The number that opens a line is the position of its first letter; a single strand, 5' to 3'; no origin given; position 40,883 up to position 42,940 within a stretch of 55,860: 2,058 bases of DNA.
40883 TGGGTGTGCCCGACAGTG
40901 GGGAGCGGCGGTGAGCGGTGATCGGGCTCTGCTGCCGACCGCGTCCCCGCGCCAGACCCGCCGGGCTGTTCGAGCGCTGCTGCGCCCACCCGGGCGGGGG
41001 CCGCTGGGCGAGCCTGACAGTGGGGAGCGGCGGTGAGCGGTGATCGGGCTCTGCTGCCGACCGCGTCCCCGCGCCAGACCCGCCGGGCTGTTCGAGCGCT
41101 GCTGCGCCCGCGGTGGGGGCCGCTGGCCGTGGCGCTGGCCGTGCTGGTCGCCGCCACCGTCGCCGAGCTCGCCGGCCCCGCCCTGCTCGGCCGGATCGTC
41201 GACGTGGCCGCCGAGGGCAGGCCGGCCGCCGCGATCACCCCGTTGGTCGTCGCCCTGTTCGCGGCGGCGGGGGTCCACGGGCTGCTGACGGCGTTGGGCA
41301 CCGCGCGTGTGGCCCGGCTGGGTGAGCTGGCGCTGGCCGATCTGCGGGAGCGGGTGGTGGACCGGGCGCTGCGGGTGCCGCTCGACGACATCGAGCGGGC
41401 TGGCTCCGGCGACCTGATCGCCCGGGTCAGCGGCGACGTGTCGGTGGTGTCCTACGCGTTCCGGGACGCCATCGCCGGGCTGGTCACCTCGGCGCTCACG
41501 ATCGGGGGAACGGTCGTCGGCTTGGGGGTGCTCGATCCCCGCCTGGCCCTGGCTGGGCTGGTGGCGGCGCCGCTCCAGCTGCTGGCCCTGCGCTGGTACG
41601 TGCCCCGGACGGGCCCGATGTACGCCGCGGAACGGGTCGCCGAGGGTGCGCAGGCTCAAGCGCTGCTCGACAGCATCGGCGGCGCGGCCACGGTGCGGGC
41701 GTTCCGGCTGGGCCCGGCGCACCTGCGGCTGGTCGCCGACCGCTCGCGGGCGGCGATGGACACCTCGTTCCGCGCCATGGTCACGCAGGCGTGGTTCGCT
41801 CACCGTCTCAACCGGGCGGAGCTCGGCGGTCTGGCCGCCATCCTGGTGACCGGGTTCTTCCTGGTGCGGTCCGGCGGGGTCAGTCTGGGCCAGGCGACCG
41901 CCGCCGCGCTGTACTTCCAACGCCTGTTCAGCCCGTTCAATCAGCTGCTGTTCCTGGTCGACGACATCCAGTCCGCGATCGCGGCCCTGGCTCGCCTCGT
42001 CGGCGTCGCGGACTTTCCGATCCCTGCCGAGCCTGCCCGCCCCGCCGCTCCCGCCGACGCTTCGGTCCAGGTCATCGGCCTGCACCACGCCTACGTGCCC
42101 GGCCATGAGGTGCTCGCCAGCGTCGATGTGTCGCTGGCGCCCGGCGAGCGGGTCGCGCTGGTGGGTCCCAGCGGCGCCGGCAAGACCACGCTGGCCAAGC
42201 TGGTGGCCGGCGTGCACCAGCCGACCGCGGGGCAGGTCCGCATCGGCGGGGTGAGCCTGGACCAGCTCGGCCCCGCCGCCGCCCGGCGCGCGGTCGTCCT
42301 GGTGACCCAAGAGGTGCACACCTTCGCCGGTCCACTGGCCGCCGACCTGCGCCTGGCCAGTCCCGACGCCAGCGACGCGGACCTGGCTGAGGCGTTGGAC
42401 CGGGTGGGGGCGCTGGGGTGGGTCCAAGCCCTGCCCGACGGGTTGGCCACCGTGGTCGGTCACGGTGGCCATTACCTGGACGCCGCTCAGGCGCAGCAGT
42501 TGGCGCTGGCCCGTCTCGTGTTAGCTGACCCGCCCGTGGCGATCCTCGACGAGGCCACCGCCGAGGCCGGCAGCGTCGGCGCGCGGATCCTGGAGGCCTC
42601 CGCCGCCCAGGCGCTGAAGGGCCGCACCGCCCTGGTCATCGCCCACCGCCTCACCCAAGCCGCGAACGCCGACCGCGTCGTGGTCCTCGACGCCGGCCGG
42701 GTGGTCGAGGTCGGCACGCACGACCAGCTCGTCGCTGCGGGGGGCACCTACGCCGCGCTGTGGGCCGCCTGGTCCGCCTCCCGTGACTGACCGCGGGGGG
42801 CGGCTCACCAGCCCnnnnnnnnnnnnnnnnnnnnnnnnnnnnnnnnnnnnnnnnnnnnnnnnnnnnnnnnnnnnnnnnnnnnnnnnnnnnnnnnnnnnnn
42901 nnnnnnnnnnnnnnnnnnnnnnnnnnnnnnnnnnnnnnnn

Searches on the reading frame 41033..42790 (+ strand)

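Call 50: search_protein_families(library=ncbifam, proteins=[window:41033-42790:+], max_evalue=0.001)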
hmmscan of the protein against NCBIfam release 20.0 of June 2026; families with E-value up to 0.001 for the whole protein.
window:41033-42790:+ (585 aa): 170 families (the best 25 are shown)
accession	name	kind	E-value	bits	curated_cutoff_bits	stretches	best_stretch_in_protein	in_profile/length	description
TIGR02203.1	MsbA_lipidA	equivalog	4.9e-80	269.6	602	1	22-577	7-566/572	lipid A export permease/ATP-binding protein MsbA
TIGR02204.1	MsbA_rel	hypoth_equivalog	1.2e-79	268.6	780.4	1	23-576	12-571/576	ABC transporter, permease/ATP-binding protein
TIGR03796.1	NHLM_micro_ABC1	equivalog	1.5e-66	225.1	853.3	1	13-576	138-708/710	NHLP family bacteriocin export ABC transporter peptidase/permease/ATPase subunit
TIGR01846.1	type_I_sec_HlyB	subfamily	3.1e-64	217.5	725.55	1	35-579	145-691/694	type I secretion system permease/ATPase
NF008056.1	PRK10790.1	equivalog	3.4e-64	217.4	746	1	29-577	23-572/584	SmdB family multidrug efflux ABC transporter permease/ATP-binding protein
NF000103.1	tet_ABC_AB_B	exception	1.4e-63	215.6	999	2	371-582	310-525/528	tetracycline efflux ABC transporter TetAB subunit B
NF010178.0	PRK13657.1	equivalog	2.4e-63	214.5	733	1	18-579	9-569/588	glucan ABC transporter ATP-binding protein/ permease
TIGR00958.1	3a01208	subfamily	1.1e-62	212.3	874.6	1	23-576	155-710/711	antigen peptide transporter 2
NF052233.1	CphA_assoc_ABC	equivalog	2.5e-61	208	880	1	23-580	178-743/766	cyanophycin metabolism-associated ABC transporter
TIGR03375.1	type_I_sec_LssB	subfamily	6.1e-61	206.6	693.1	1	170-569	288-691/696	type I secretion system permease/ATPase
NF045513.1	HepA_fam_ABC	equivalog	1.6e-59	201.9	725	1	94-572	119-601/610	heterocyst formation ABC transporter subunit HepA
TIGR02857.1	CydD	equivalog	7.5e-57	193.5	435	1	31-552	5-529/529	thiol reductant ABC exporter subunit CydD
TIGR02868.1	CydC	equivalog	7.7e-56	189.8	329.05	1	101-540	85-530/530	thiol reductant ABC exporter subunit CydC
TIGR01192.1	chvA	subfamily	6.2e-52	177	585.4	1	18-577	9-567/585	glucan export ABC transporter ATP-binding protein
TIGR03797.1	NHLM_micro_ABC2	equivalog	2.1e-51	175.3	709.4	1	17-576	124-681/686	NHLP bacteriocin export ABC transporter permease/ATPase subunit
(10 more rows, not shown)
